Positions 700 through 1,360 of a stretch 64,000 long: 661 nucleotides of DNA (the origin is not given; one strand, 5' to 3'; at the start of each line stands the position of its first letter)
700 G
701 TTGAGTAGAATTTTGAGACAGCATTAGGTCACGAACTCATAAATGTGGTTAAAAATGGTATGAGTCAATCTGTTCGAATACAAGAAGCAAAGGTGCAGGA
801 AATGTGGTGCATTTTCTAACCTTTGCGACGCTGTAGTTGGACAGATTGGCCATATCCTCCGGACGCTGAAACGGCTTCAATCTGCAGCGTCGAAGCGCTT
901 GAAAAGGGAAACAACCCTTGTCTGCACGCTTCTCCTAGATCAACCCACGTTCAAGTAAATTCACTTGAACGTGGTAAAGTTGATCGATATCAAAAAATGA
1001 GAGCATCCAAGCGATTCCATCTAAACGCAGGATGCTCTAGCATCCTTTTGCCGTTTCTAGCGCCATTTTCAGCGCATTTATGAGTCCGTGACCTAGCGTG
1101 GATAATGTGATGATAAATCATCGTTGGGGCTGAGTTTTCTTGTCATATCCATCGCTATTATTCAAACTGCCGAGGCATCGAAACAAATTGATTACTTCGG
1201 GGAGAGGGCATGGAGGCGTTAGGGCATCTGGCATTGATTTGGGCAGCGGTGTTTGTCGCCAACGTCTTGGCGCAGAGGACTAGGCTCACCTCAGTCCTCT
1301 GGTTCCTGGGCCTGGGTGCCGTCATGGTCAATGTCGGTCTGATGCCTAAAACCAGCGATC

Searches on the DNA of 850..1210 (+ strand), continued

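Call 55: search_with_rna_model(model_id=R1, sources=[window, L002, L006, L007, L008, L009, L011, L012, L018, L030, L036, L037, L039, L044, L053, L056, L059, L060, L061, L062, L064, L065, L066, L067, L068, L069, L070, L071, L072, L073, L074, L075, L076, L078, L079, L080, L081, L082, L083, L084, L085, L086, L087, L088, L089, L090, L091, L092, L093, L094, L095, L096, L097, L098, L099, L100, L101, L102, L103, L104, L105, L106, L107, L108, L109, L110, L111, L112, L113, L114, L115, L116, L117, L118, L119, L120, L121, L122, L123, L124, L125, L126, L127, L128, L129, L130, L131, L132, L133, L134, L135, L136, L137, L138, L151, L152, L155, L156, L158, L147], max_evalue=1e-12, make_alignment=true)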
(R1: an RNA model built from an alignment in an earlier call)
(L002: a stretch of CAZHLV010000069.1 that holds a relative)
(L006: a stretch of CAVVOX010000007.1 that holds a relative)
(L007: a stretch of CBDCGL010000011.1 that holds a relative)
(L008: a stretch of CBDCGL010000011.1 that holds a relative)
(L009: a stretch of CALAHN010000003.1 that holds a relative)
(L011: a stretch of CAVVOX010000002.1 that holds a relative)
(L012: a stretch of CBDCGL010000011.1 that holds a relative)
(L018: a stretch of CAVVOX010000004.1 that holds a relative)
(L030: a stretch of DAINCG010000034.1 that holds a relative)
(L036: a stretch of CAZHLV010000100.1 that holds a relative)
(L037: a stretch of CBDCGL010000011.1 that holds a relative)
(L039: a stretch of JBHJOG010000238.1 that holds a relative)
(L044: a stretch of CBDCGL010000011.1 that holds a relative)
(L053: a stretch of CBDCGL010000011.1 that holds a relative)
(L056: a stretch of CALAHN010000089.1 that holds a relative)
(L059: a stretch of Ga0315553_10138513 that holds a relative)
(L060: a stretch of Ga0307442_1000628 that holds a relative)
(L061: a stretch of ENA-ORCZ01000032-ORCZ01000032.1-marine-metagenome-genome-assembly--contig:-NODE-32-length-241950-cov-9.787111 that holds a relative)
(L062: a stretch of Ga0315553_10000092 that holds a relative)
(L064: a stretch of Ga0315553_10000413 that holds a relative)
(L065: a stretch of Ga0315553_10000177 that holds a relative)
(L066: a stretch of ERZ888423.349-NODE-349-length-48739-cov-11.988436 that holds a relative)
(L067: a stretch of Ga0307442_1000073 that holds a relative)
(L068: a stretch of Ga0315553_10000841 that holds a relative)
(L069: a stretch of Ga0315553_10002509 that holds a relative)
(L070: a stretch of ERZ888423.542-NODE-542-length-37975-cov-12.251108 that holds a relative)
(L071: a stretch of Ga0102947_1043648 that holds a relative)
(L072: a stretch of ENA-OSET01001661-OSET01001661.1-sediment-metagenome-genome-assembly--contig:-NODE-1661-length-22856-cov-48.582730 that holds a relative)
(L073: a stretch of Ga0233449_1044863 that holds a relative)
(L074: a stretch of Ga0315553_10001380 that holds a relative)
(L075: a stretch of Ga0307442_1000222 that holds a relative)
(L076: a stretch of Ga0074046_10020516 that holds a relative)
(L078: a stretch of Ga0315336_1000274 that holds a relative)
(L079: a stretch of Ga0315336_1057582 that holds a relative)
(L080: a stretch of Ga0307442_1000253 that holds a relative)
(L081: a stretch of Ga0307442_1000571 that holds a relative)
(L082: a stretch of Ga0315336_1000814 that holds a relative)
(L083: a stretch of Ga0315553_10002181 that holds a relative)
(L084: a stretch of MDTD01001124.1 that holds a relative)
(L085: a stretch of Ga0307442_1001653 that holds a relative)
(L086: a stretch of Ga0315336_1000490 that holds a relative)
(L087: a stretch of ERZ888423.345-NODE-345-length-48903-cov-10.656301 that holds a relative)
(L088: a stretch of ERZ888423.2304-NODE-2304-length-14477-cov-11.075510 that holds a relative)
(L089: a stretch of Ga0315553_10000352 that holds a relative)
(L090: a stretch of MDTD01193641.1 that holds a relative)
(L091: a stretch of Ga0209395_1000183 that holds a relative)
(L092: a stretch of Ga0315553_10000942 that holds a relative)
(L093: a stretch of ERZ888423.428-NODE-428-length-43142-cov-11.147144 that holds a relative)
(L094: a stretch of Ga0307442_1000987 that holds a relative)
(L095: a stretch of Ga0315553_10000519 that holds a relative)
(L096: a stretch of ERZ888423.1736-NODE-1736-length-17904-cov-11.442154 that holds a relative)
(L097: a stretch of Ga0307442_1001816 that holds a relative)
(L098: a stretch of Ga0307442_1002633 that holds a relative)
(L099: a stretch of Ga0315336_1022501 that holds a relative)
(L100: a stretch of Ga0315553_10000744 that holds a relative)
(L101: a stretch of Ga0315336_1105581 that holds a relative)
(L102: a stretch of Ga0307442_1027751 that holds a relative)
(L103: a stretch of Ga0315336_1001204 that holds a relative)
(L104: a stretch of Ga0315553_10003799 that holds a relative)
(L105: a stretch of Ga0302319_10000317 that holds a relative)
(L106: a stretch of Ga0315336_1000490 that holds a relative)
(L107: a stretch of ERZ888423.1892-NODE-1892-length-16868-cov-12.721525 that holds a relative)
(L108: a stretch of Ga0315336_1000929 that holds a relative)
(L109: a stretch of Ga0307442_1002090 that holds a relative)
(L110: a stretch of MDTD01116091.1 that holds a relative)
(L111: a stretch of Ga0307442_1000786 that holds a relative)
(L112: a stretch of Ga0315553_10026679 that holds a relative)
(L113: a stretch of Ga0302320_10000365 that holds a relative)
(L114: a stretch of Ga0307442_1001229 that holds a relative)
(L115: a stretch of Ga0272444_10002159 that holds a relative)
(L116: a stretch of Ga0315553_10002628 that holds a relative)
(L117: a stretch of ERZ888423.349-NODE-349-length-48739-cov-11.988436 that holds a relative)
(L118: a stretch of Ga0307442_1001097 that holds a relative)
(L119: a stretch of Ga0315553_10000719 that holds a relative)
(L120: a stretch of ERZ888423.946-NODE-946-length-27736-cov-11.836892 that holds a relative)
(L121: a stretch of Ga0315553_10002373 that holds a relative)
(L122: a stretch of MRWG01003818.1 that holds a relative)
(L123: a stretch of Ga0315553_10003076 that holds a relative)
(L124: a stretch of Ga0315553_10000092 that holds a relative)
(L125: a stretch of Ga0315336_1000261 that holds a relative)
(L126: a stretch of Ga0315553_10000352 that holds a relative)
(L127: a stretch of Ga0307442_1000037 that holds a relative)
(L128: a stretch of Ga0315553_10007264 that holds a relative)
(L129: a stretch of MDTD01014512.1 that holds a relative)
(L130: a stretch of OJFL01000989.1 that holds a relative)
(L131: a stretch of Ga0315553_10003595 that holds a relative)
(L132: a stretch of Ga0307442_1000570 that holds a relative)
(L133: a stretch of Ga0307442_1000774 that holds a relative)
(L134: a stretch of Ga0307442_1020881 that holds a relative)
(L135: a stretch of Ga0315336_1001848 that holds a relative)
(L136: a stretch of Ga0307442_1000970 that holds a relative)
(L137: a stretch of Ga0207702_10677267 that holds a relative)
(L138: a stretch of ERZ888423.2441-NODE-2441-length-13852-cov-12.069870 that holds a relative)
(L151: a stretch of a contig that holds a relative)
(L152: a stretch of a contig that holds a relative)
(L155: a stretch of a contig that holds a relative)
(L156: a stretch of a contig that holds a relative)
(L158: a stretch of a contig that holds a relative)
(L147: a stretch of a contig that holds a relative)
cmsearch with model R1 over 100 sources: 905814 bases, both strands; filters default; matches with E-value up to 1e-12: 110.
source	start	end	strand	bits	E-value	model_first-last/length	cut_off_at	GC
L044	7350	7462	-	122.9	1.3e-24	1-113/113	no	0.43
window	29347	29459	+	119.9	6.3e-24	1-113/113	no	0.39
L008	2609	2721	-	116.8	3.1e-23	1-113/113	no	0.42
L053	3196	3308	-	112.8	2.4e-22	1-113/113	no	0.39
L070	12906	13018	-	110.6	7.3e-22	1-113/113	no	0.53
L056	649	761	+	110.2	9.2e-22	1-113/113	no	0.51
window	932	1043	+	109.9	1e-21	1-113/113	no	0.41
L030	1535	1647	+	109.3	1.4e-21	1-113/113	no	0.5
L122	852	964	-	109.3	1.4e-21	1-113/113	no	0.5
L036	4263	4374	+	109.2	1.5e-21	1-113/113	no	0.46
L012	6228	6340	-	108.8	1.8e-21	1-113/113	no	0.39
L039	2016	2128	-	108.7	1.9e-21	1-113/113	no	0.52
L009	5100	5212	-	108.2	2.5e-21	1-113/113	no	0.5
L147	3124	3236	-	108.2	2.5e-21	1-113/113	no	0.5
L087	4665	4777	-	106.2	6.9e-21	1-113/113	no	0.5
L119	9424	9535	-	106.2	7e-21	1-113/113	no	0.49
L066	4242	4350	+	104.3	1.8e-20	1-113/113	no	0.47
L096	1573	1685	-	103.9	2.3e-20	1-113/113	no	0.51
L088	7667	7779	-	103.5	2.7e-20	1-113/113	no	0.5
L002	6666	6778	+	102.8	3.9e-20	1-113/113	no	0.45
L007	6727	6839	+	102.2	5.4e-20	1-113/113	no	0.41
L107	9240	9352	-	101.2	9.2e-20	1-113/113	no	0.53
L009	2896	3004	+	99.7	1.9e-19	1-113/113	no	0.44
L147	920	1028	+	99.7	1.9e-19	1-113/113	no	0.44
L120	3362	3474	-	99.5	2.2e-19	1-113/113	no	0.52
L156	3032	3143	-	99.3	2.4e-19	1-113/113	no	0.46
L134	2243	2356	-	99.2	2.5e-19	1-113/113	no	0.54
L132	680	791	-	99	2.9e-19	1-113/113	no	0.53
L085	1846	1959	-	98.8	3.1e-19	1-113/113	no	0.51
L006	7284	7419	-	98.5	3.6e-19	1-113/113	no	0.54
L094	5558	5669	+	98.3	4e-19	1-113/113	no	0.48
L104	7297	7408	+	98.3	4e-19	1-113/113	no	0.48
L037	7266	7378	+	97.8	5.1e-19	1-113/113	no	0.47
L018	1880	1994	-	97.5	6e-19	1-113/113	no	0.55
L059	65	179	-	97.5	6e-19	1-113/113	no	0.55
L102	1432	1546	-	97.5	6e-19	1-113/113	no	0.55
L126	1673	1786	+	97.2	7.2e-19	1-113/113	no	0.53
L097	10041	10176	-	96.6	9.4e-19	1-113/113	no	0.53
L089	11172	11283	-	96.4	1.1e-18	1-113/113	no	0.46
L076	1262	1374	-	96.2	1.2e-18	1-113/113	no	0.51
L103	3692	3804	+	96.1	1.3e-18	1-113/113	no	0.39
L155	11420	11533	+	95.5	1.7e-18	1-113/113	no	0.49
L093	1748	1856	-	95.4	1.8e-18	1-113/113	no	0.49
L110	6690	6802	+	95.4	1.8e-18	1-113/113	no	0.5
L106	697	809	-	94.9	2.3e-18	1-113/113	no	0.38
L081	10383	10496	-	94.9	2.3e-18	1-113/113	no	0.5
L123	3513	3626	+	94.9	2.3e-18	1-113/113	no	0.5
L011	7436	7571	-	94.2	3.2e-18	1-113/113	no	0.57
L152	1263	1375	+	94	3.7e-18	1-113/113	no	0.35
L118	6222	6357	+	93.8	4e-18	1-113/113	no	0.53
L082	2206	2318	+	93.7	4.3e-18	1-113/113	no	0.37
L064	3871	3984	+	93.5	4.8e-18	1-113/113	no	0.54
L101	971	1083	+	93.4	4.9e-18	1-113/113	no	0.39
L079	660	772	-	93.4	4.9e-18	1-113/113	no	0.39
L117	4818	4930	+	93.3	5.3e-18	1-113/113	no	0.52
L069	3560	3695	-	91.8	1.2e-17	1-113/113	no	0.54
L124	5444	5579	+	91.6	1.3e-17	1-113/113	no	0.57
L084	4045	4158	+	91.4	1.4e-17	1-113/113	no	0.5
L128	3532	3667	+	91.1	1.6e-17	1-113/113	no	0.52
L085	2538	2673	+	90.5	2.2e-17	1-113/113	no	0.6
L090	10198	10310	-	90.3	2.5e-17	1-113/113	no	0.51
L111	3255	3390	+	89.9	3e-17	1-113/113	no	0.54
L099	680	792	+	89.1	4.7e-17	1-113/113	no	0.35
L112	86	209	+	88.8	5.2e-17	1-113/113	no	0.55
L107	9902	10018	+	88.7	5.7e-17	1-113/113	no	0.47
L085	7657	7792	-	88.4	6.4e-17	1-113/113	no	0.56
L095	2775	2910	+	88.3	6.7e-17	1-113/113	no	0.58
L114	7572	7707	+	88.3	6.9e-17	1-113/113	no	0.56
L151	3001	3113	-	88.2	7.3e-17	1-113/113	no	0.4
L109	602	715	+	87.8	9e-17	1-113/113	no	0.49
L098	7809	7944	+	87.7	9.2e-17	1-113/113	no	0.61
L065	13733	13868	-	87.7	9.5e-17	1-113/113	no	0.54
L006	7538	7673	-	86.6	1.7e-16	1-113/113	no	0.57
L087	1121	1237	+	86.3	1.9e-16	1-113/113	no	0.57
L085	4680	4816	-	86.1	2.1e-16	1-113/113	no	0.54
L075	2493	2628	-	85.9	2.3e-16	1-113/113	no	0.51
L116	4451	4564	-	85.9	2.4e-16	1-113/113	no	0.49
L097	3048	3183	-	85.4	3e-16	1-113/113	no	0.57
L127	8723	8858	+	85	3.8e-16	1-113/113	no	0.55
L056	244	356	+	84.6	4.6e-16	1-113/113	no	0.51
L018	3309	3420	-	84.5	4.9e-16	1-113/113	no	0.53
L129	5131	5243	+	84.4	5.2e-16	1-113/113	no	0.51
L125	4764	4875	+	84.1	5.8e-16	1-113/113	no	0.4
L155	2707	2818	-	83.8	7.1e-16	1-113/113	no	0.56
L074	11057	11191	-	83.7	7.3e-16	1-113/113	no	0.53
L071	1076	1174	+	83.1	1e-15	1-113/113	no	0.45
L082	535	646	+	82.9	1.1e-15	1-113/113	no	0.38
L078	7796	7908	+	82.8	1.2e-15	1-113/113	no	0.42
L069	96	231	+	82.6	1.3e-15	1-113/113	no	0.57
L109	5145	5280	+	81.4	2.4e-15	1-113/113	no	0.59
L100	879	1009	-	81.2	2.6e-15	1-113/113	no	0.59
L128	101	212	+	80.4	3.9e-15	1-113/113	no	0.51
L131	3183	3318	+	80.3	4.2e-15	1-113/113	no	0.57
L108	8689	8801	+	80.2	4.4e-15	1-113/113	no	0.42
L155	8864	8994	+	80.1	4.6e-15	1-113/113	no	0.53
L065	12277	12412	-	80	5e-15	1-113/113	no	0.53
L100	12657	12788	-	79.9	5.2e-15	1-113/113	no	0.52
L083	9907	10042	-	79.8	5.3e-15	1-113/113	no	0.55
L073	262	374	+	79.2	7.1e-15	1-113/113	no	0.34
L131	4145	4280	-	79.2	7.4e-15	1-113/113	no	0.54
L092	1857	1991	-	79.1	7.5e-15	1-113/113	no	0.58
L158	1231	1342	-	78.8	9.2e-15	1-113/113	no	0.41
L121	7244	7379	-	78.7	9.5e-15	1-113/113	no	0.56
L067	969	1098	-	78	1.3e-14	1-113/113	no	0.58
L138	971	1083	+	78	1.3e-14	1-113/113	no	0.58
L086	1384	1491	-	77.1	2.2e-14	1-113/113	no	0.41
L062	23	158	-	77.1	2.2e-14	1-113/113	no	0.57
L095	5863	5993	-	72.1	2.8e-13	1-113/113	no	0.55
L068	3548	3664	+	71.1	4.7e-13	1-113/113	no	0.55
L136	2641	2757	-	71.1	4.7e-13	1-113/113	no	0.55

Alignment A3: 110 matches aligned to the model, 181 columns, each read 5' to 3' on its own strand. Consensus structure (alignment columns), stored with it:
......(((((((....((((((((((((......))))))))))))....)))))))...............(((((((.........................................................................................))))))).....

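Call 92: search_rna_families(sources=[L059, L071, L073, L079, L101, L102, L137, L148, L058, L182, L183, L134, L096, L086, L076, L122], threshold=evalue, max_evalue=5)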
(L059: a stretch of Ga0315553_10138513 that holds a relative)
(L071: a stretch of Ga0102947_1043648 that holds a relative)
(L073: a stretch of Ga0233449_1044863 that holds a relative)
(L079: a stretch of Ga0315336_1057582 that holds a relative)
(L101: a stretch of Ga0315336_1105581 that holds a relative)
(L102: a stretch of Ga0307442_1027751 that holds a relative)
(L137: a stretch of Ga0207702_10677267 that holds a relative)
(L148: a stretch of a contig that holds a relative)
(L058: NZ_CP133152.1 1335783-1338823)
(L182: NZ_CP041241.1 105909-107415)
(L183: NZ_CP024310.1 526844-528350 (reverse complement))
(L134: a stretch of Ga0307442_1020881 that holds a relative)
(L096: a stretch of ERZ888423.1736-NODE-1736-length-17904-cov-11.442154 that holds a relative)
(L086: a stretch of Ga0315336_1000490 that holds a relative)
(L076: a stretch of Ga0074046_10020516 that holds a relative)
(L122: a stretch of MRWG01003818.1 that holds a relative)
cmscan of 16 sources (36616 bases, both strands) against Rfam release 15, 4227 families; matches with E-value up to 5: 5.
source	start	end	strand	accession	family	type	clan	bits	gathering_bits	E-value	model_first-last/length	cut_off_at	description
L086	174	226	+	RF00517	serC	Cis-reg; leader;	-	45.6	35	4e-07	1-52/52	no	serC leader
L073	1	203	+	RF02349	psRNA2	Gene; sRNA;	-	30.2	65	0.00096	12-201/201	5'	Proteobacterial sRNA psRNA2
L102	588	698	-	RF01782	ASpks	Gene; antisense;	-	23.4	52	2.8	1-75/75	no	ASpks TB sRNA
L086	2504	2579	+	RF01172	sn2343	Gene; snRNA; snoRNA; CD-box;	-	22.4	60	0.59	1-78/78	no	Small nucleolar RNA sn2343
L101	191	265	+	RF02248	Six3os1_3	Gene; lncRNA;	-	16.9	40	3.5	1-75/75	no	Six3os1 conserved region 3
